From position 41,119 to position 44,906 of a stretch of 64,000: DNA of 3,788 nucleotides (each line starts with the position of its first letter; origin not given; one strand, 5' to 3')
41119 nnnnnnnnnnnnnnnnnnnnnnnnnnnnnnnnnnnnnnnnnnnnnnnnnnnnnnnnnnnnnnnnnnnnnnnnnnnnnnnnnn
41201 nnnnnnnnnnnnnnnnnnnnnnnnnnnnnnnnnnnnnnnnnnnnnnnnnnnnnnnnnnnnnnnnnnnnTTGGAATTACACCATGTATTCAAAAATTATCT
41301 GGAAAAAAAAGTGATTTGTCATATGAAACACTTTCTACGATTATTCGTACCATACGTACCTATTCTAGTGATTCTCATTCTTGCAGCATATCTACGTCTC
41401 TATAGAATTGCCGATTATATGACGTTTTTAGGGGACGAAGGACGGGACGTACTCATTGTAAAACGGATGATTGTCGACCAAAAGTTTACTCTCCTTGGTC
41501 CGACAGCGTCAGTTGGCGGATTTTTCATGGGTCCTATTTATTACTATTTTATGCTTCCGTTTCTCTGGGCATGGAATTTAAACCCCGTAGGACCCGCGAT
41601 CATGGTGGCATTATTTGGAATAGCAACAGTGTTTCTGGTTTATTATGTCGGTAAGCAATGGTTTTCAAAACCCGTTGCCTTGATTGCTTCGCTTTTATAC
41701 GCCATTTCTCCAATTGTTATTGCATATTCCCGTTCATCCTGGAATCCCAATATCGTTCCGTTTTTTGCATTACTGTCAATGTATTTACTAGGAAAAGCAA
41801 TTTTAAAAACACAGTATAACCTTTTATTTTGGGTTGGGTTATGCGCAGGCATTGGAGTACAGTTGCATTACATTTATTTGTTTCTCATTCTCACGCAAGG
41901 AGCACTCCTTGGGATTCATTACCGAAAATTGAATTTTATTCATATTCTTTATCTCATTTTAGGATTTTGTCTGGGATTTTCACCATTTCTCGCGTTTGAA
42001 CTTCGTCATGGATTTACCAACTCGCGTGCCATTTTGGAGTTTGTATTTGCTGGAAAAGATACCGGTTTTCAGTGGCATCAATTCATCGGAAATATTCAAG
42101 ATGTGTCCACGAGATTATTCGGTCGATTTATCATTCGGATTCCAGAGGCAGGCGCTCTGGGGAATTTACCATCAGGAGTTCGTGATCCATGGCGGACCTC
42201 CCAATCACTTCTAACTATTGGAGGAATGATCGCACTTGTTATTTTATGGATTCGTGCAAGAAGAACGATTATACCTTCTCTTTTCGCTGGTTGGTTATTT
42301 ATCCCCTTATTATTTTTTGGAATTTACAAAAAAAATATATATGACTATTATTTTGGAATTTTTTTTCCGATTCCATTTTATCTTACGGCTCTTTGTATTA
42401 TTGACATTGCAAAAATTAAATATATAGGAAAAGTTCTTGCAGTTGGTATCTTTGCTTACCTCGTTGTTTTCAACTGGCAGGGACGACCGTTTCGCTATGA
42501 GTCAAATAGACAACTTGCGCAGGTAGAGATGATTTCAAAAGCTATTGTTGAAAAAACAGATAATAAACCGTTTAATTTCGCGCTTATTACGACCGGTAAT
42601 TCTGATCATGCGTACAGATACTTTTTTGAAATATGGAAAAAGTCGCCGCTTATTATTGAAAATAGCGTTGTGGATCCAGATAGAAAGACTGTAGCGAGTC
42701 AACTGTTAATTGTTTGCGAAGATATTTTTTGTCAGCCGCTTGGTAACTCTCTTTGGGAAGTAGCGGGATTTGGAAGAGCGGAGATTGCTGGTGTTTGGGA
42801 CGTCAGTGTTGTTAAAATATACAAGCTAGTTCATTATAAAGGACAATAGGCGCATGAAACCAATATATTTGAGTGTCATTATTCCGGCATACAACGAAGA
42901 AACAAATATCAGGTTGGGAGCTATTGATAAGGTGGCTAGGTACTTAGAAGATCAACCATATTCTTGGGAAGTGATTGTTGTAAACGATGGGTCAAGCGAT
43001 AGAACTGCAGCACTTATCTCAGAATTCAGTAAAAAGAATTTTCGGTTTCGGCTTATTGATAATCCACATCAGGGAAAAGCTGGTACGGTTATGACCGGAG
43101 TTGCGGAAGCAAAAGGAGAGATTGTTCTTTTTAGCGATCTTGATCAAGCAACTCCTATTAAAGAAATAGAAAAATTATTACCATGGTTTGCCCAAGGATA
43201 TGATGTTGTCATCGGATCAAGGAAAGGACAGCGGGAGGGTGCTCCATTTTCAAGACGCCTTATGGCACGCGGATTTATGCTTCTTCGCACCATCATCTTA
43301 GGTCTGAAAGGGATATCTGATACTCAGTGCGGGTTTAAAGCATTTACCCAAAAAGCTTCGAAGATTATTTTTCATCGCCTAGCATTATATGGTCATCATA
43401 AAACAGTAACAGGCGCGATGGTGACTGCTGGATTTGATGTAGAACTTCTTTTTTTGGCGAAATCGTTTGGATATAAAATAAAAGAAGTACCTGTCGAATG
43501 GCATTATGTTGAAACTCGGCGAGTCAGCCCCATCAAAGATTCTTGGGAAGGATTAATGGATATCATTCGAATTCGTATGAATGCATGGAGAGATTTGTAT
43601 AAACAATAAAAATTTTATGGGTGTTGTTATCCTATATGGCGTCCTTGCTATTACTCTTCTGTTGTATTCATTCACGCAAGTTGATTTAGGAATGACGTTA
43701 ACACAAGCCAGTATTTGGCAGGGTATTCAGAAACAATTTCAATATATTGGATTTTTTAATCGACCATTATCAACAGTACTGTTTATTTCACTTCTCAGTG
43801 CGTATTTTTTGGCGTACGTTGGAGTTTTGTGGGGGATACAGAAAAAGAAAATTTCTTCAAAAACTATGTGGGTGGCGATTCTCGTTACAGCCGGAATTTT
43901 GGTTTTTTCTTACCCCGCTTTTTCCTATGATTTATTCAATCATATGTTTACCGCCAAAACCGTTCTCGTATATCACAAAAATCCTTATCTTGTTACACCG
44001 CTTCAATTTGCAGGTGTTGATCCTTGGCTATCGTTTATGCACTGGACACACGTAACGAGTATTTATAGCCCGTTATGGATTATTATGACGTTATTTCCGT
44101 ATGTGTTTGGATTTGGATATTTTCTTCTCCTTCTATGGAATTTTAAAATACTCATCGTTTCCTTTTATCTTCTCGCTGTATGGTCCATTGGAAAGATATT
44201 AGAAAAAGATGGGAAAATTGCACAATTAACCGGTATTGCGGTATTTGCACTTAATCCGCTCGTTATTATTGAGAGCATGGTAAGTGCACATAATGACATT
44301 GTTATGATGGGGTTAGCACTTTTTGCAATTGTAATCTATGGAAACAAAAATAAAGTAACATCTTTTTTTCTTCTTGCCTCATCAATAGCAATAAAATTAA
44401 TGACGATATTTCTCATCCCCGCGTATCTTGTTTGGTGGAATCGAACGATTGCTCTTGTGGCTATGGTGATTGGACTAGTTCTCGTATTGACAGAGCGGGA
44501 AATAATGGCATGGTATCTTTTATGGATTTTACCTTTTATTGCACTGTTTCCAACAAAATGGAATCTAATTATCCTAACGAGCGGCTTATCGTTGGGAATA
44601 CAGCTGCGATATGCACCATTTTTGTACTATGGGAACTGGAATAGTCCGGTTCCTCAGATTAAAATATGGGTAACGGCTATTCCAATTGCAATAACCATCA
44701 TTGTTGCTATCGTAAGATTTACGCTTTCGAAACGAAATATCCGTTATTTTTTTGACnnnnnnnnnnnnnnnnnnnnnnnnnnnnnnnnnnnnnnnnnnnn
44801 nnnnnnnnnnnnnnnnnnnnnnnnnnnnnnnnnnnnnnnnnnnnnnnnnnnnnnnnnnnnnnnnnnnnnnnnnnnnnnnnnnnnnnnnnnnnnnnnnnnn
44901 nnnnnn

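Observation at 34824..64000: At least 29-kb surface-glycosylation locus with paralog expansion of GT-C-type membrane glycosyltransferases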

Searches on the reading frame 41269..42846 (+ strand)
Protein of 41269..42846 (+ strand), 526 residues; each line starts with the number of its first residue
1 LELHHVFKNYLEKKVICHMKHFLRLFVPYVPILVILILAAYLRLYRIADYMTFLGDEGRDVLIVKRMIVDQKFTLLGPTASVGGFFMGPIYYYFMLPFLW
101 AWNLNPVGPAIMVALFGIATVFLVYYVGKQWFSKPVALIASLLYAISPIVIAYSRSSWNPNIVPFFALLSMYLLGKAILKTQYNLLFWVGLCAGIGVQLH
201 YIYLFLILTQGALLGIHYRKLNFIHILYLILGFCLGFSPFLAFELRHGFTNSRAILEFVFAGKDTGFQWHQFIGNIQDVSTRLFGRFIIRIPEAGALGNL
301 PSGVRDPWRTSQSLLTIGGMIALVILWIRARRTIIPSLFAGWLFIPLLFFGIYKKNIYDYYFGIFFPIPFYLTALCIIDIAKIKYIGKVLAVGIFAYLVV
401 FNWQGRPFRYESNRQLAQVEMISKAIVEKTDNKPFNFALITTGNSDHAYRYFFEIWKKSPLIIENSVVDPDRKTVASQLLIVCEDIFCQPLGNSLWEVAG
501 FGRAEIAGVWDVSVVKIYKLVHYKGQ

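Call 3: search_protein_families(library=pfam, proteins=[window:41269-42846:+], max_evalue=0.01)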
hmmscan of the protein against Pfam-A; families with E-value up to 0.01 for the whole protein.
window:41269-42846:+ (526 aa): 2 families
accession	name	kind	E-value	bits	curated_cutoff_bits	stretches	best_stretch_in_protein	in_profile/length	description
PF13231.12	PMT_2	-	4e-09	37.3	26.1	1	111-242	26-159/160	Dolichyl-phosphate-mannose-protein mannosyltransferase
PF02366.24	PMT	-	2.2e-05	24.6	22.7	1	105-223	81-205/245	Dolichyl-phosphate-mannose-protein mannosyltransferase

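Call 9: search_protein_families(library=ncbifam, proteins=[window:41269-42846:+], max_evalue=0.1)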
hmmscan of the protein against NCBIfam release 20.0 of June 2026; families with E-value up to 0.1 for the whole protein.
window:41269-42846:+ (526 aa): 2 families
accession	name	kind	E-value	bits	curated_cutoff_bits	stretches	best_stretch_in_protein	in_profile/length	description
TIGR03663.1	TIGR03663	subfamily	1.9e-05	23.9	126.25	1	32-211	4-174/435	flippase activity-associated protein Agl23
TIGR04154.1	archaeo_STT3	subfamily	0.0035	15.8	450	1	110-152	99-141/831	oligosaccharyl transferase, archaeosortase A system-associated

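Call 85: find_related_loci(query=window:41269-42846:+, collection=metagenome_contigs, flank=10000)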
Query window:41269-42846:+ (526 aa) in metagenome_contigs; peptide patterns used: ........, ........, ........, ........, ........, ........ (x = any residue, [..] = any of these).
151 stretches matched a pattern; 26 encode a relative of the query (tblastn E <= 1e-3); 26 distinct loci.
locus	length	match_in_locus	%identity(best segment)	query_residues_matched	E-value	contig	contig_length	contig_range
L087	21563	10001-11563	83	1-523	0e+0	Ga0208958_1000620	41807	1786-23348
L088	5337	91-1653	83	1-523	0e+0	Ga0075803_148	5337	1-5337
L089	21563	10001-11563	83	1-523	0e+0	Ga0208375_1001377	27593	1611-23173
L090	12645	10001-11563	77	1-523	0e+0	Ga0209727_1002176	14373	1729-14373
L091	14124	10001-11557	76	12-523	0e+0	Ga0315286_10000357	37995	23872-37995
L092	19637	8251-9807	76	12-523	0e+0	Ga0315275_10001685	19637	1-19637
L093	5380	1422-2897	76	39-524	0e+0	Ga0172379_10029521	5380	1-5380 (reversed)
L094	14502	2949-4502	75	12-523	0e+0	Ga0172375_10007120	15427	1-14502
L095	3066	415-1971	67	12-524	0e+0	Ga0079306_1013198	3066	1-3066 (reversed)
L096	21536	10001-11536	67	19-524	0e+0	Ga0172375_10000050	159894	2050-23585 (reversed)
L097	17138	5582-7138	67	12-524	0e+0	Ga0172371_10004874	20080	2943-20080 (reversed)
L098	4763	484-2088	57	8-526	0e+0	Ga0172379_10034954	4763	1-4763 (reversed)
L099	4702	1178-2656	61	39-524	0e+0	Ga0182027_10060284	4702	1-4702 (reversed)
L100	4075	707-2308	54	8-524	0e+0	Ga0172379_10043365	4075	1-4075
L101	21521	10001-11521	53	1-525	5e-162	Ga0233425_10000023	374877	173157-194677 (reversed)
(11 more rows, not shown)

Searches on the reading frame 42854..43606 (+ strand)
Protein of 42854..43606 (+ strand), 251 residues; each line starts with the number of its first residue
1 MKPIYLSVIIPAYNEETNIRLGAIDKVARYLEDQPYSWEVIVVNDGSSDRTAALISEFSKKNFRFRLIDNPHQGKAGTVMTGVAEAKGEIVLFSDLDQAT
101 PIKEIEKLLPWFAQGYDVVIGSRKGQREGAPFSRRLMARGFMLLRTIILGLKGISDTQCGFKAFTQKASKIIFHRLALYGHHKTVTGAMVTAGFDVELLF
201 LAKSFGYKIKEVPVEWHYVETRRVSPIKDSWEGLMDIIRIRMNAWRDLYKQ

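Call 3: search_protein_families(library=pfam, proteins=[window:42854-43606:+], max_evalue=0.01)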
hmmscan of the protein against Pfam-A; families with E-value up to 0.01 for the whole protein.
window:42854-43606:+ (251 aa): 4 families
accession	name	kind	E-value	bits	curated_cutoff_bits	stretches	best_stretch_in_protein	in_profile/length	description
PF00535.33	Glycos_transf_2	-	2e-29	103.1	23.3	1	7-164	1-159/168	Glycosyl transferase family 2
PF10111.15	Glyco_tranf_2_2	-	5e-08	33.2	27.3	1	7-109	1-103/276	Glycosyltransferase like family 2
PF13641.12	Glyco_tranf_2_3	-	0.00018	22.1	27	1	6-127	3-127/230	Glycosyltransferase like family 2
PF12804.13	NTP_transf_3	-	0.003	18.2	27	1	26-135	29-136/160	MobA-like NTP transferase domain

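Call 66: search_protein_families(library=ncbifam, proteins=[window:42854-43606:+], max_evalue=0.00001)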
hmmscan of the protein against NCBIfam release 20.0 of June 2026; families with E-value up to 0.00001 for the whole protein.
window:42854-43606:+ (251 aa): 15 families
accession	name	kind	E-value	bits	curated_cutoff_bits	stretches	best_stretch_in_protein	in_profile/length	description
NF047588.1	GlcsyltransPgfSStrep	equivalog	3.9e-22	78.8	500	1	6-173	3-168/308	glycosyltransferase PgfS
NF007986.1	PRK10714.1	equivalog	1.7e-16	60.1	529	1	6-167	8-167/316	undecaprenyl-phosphate 4-deoxy-4-formamido-L-arabinose transferase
NF041875.1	EPS_EpsD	equivalog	3.6e-16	59.5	370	1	6-121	1-114/325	exopolysaccharide biosynthesis glycosyltransferase EpsD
NF041391.1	DPhHxTase_Halo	equivalog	1.1e-15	57.2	375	1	12-229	3-197/213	dolichyl-phosphate hexose transferase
TIGR03937.1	PgaC_IcaA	equivalog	4.4e-15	55.5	422.3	1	6-97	47-135/407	poly-beta-1,6-N-acetyl-D-glucosamine synthase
NF007482.0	PRK10073.1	equivalog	1.6e-13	50.4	423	1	5-109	7-107/334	glycosyltransferase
NF038302.1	EPS_HpsE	equivalog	5.7e-13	48.5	300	1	6-99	3-98/307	hormogonium polysaccharide biosynthesis glycosyltransferase HpsE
TIGR04283.1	glyco_like_mftF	equivalog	6.4e-12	45.5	182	1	6-108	1-93/221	TIGR04283 family arsenosugar biosynthesis glycosyltransferase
NF050050.1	ProtGlycPglI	equivalog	1.2e-10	41.3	500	1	5-129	3-125/306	GalNAc(5)-diNAcBac-PP-undecaprenol beta-1,3-glucosyltransferase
TIGR04182.1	glyco_TIGR04182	equivalog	3.2e-10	39.9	325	1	7-237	3-214/293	S-layer glycoprotein N-glycosyltransferase AglJ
NF010496.0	PRK13915.1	equivalog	3.9e-09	36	262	1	6-100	33-129/307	glucosyl-3-phosphoglycerate synthase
NF058614.1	PPMAGASynPpgS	equivalog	4.1e-09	36.2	370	1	8-219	4-199/226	polyprenyl-phospho-N-acetylgalactosaminyl synthase PpgS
NF047683.1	TeichurnBiosyTuaG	equivalog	1.1e-08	35.1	400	1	6-110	8-109/252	teichuronic acid biosynthesis protein TuaG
TIGR04242.1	nodulat_NodC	equivalog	1.3e-07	31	550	1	7-126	51-167/395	chitooligosaccharide synthase NodC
TIGR03965.1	mycofact_glyco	equivalog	1e-06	27.9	280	1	7-116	77-183/467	mycofactocin biosynthesis glycosyltransferase MftF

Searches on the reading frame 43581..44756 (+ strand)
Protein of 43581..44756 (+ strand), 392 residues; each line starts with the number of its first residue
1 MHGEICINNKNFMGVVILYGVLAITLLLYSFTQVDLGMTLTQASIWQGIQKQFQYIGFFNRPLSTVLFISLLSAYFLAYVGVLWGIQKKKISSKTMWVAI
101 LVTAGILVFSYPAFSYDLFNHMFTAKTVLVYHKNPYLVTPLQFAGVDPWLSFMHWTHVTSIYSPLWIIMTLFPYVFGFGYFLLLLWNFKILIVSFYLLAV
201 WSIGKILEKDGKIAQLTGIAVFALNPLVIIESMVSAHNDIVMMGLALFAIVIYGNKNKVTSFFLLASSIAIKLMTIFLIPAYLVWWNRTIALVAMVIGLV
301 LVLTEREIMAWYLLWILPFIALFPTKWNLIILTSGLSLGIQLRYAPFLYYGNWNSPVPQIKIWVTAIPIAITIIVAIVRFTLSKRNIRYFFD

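Call 3: search_protein_families(library=pfam, proteins=[window:43581-44756:+], max_evalue=0.01)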
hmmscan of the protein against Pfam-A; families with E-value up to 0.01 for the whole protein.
window:43581-44756:+ (392 aa): 1 family
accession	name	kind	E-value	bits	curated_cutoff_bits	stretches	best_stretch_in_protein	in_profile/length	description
PF09594.16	GT87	-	0.0015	18.8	25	1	167-382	12-214/237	Glycosyltransferase family 87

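Call 9: search_protein_families(library=ncbifam, proteins=[window:43581-44756:+], max_evalue=0.1)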
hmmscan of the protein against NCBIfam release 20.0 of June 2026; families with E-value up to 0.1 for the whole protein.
window:43581-44756:+ (392 aa): 1 family
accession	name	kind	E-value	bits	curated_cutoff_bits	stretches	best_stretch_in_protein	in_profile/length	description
TIGR03459.1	crt_membr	equivalog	2.4e-10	39.9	439.4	1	28-285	11-264/470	alpha-(1->6)-mannopyranosyltransferase A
